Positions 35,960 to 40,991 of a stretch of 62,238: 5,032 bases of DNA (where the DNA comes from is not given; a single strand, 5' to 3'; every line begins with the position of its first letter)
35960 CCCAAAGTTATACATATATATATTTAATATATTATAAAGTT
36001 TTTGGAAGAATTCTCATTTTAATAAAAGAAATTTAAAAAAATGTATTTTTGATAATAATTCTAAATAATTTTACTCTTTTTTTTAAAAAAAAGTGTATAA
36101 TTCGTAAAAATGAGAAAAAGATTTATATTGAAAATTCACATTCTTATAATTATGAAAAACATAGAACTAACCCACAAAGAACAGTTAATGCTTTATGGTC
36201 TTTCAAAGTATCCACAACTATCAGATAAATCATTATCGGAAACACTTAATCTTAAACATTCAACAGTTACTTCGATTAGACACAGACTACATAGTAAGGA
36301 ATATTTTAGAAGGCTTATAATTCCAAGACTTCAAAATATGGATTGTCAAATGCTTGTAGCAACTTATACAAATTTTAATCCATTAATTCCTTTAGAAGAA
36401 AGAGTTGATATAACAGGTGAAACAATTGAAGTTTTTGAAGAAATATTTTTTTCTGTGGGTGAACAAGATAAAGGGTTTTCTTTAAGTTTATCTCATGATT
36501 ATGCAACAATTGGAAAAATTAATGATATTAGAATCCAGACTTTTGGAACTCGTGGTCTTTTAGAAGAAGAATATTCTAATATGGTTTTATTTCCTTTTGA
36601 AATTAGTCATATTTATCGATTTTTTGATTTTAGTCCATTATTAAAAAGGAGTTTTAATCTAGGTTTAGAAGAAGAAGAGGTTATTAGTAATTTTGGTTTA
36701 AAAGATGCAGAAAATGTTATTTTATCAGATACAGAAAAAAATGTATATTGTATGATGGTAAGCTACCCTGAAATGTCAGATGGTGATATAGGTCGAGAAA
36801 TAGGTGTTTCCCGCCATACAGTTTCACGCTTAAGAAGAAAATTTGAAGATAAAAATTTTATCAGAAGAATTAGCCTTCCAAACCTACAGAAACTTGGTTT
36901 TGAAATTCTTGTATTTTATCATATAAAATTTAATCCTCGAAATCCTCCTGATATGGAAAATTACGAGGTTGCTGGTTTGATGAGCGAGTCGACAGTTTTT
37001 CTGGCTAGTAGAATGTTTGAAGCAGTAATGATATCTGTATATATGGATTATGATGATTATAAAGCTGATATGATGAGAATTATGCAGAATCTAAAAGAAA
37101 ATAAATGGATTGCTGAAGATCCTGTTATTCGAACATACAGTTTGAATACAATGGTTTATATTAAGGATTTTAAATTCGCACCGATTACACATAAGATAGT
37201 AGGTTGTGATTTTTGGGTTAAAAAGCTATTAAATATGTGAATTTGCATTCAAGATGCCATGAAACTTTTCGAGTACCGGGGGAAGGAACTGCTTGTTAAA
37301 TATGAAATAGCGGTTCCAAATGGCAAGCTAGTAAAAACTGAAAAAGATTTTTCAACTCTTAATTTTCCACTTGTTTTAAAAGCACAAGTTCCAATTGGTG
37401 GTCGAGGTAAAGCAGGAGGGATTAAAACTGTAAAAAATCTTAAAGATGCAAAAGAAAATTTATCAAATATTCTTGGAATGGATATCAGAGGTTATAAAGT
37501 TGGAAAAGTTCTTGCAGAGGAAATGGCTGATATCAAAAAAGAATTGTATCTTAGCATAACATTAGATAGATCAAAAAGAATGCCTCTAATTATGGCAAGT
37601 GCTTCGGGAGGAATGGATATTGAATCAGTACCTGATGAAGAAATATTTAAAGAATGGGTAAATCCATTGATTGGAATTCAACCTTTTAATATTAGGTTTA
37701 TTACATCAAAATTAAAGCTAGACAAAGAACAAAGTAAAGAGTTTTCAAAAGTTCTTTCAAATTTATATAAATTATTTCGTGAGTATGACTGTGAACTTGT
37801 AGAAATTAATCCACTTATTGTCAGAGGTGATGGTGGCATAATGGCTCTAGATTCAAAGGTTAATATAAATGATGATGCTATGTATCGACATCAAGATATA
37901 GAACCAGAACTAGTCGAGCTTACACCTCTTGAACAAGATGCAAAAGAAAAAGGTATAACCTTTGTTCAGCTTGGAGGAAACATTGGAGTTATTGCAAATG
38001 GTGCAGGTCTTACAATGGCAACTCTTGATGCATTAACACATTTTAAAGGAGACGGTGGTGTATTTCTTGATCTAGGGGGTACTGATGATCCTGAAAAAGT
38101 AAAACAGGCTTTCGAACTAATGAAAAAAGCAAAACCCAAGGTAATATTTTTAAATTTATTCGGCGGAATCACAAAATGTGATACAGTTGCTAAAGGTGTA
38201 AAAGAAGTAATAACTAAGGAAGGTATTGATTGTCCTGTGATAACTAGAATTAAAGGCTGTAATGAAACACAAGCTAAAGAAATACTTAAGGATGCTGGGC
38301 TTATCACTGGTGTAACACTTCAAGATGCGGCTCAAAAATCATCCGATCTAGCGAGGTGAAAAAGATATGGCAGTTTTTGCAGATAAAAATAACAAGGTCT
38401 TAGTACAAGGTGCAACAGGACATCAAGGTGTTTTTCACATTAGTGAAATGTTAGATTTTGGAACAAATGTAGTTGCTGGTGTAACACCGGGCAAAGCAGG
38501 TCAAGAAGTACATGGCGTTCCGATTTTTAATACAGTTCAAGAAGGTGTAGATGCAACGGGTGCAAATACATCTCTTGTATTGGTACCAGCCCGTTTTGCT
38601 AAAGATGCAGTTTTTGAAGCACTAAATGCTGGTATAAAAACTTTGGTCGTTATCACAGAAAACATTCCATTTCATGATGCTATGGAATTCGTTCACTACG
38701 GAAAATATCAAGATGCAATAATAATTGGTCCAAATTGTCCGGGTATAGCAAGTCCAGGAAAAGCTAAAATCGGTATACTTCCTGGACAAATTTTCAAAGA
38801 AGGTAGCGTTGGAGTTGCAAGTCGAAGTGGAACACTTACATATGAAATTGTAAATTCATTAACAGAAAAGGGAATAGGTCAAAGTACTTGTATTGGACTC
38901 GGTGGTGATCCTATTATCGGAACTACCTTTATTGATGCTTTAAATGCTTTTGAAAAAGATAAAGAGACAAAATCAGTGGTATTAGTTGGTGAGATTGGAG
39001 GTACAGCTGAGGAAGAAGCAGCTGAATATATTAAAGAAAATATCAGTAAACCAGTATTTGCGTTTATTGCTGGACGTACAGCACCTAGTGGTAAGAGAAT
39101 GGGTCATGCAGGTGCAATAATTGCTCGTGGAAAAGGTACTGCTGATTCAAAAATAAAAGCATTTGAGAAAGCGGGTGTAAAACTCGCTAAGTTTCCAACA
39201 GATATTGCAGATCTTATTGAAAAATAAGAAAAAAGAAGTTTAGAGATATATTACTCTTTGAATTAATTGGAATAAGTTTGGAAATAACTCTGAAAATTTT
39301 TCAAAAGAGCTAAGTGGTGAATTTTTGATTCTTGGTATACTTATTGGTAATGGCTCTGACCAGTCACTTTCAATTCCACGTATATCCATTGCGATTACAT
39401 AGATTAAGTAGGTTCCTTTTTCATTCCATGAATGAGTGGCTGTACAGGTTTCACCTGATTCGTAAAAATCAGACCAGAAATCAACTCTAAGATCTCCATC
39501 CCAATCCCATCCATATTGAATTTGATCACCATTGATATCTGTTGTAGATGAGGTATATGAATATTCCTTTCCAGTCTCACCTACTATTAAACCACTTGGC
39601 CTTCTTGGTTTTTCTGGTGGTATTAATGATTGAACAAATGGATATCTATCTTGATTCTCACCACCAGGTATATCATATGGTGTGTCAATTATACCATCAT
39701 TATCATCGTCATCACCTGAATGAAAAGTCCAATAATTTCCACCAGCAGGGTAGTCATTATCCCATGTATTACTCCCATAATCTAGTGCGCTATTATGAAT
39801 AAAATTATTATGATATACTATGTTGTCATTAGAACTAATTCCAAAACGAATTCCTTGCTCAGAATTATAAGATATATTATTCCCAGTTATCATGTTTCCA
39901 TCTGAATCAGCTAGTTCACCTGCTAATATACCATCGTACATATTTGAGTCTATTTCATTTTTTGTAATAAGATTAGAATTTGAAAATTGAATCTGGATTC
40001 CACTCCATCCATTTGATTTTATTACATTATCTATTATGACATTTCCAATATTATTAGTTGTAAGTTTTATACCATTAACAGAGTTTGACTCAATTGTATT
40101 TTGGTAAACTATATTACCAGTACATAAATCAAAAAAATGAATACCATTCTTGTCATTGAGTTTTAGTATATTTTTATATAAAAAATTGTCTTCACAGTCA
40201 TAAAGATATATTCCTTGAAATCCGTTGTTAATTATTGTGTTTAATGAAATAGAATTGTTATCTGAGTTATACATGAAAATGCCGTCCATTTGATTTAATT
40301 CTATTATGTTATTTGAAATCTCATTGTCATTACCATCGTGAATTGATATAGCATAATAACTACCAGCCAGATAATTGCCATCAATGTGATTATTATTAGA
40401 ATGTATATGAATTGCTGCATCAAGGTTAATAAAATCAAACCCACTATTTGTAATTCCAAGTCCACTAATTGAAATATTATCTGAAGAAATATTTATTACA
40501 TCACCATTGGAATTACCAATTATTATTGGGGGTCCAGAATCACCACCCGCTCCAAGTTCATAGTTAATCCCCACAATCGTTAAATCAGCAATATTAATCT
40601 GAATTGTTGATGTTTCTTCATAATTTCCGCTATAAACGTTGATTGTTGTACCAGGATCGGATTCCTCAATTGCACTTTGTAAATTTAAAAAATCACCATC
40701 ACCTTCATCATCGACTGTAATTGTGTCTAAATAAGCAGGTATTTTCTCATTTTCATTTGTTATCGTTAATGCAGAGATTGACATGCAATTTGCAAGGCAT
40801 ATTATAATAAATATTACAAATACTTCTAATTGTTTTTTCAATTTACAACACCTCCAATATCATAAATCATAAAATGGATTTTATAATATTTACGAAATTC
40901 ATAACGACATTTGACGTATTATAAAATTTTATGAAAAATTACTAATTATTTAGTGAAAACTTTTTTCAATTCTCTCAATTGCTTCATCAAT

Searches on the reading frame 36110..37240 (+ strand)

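Call 39: search_protein_families(library=pfam, proteins=[window:36110-37240:+], max_evalue=0.0001)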
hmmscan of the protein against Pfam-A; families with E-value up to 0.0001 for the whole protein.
window:36110-37240:+ (376 aa): 5 families
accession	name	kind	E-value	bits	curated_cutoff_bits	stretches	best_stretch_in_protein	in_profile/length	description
PF01047.28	MarR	-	9e-10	38.7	24.6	0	220-258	16-54/59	MarR family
PF01978.25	TrmB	-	1.7e-07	31.4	25.6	1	205-254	6-55/68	Sugar-specific transcriptional regulator TrmB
PF13545.12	HTH_Crp_2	-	1.2e-06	28.8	27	0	222-262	23-67/70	Crp-like helix-turn-helix domain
PF13384.12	HTH_23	-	3.2e-05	24.1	24.6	0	222-247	18-43/50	Homeodomain-like domain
PF13730.12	HTH_36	-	4.6e-05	23.6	25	0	205-251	3-55/55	Helix-turn-helix domain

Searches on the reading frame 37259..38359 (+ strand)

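Call 39: search_protein_families(library=pfam, proteins=[window:37259-38359:+], max_evalue=0.0001)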
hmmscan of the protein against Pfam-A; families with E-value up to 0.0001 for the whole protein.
window:37259-38359:+ (366 aa): 4 families
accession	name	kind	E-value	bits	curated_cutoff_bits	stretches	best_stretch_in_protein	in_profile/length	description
PF08442.15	ATP-grasp_2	-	1.6e-57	194.8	29.5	1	2-187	1-201/202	ATP-grasp domain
PF00549.24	Ligase_CoA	-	2.1e-17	63.9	24.5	1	246-358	2-122/128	CoA-ligase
PF24948.1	Citrate_synth_N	-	5.6e-15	55.8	83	1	30-211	47-228/232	ATP-citrate synthase ATP-grasp domain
PF13549.11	ATP-grasp_5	-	3.9e-08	33.4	27.6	1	3-203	10-221/221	ATP-grasp domain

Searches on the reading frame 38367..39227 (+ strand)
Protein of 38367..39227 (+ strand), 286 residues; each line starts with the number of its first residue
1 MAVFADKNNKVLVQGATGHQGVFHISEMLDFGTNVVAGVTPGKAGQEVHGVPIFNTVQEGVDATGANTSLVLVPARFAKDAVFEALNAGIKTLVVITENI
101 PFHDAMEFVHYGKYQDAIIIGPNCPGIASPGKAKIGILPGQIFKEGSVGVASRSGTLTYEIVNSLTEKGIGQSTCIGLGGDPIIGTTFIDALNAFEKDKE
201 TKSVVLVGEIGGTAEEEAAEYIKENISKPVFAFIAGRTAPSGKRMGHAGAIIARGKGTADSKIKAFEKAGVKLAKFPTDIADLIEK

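Call 40: search_protein_families(library=pfam, proteins=[window:38367-39227:+], max_evalue=0.0001)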
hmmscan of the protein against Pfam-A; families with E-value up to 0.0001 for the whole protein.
window:38367-39227:+ (286 aa): 4 families
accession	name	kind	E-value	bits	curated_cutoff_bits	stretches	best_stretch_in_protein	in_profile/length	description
PF02629.25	CoA_binding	-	1.8e-27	96.4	22.3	1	6-98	1-96/97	CoA binding domain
PF00549.24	Ligase_CoA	-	2.2e-23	83.2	24.5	1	152-270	2-126/128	CoA-ligase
PF13607.11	Succ_CoA_lig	-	5.9e-11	42.7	27.4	1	145-281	1-132/138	Succinyl-CoA ligase like flavodoxin domain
PF13380.12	CoA_binding_2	-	2.1e-05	25.4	22.8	0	28-128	23-114/116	CoA binding domain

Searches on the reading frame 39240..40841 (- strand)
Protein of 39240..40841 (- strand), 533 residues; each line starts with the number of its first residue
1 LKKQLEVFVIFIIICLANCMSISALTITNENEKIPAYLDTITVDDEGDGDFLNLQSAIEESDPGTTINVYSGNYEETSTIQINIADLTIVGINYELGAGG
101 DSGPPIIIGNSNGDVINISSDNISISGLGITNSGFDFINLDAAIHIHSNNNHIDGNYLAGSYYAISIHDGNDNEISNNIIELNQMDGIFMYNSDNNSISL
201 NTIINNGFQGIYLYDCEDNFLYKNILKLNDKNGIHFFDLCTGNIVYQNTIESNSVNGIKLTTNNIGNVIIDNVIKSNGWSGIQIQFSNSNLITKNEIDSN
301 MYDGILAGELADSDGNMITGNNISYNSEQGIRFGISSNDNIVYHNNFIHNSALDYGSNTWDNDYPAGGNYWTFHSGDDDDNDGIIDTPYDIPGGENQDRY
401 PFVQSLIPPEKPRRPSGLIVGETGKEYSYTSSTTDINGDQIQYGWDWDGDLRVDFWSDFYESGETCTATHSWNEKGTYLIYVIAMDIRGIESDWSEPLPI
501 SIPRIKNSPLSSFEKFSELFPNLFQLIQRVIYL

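Call 40: search_protein_families(library=pfam, proteins=[window:39240-40841:-], max_evalue=0.0001)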
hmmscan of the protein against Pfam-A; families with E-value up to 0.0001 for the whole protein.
window:39240-40841:- (533 aa): 2 families
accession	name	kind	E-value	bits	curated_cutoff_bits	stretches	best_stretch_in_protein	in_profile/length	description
PF05048.19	NosD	-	3.3e-27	95.8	23.6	2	108-256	34-175/212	Periplasmic copper-binding protein (NosD)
PF13229.12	Beta_helix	-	1.1e-23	84.1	25.9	2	124-274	12-158/158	Right handed beta helix region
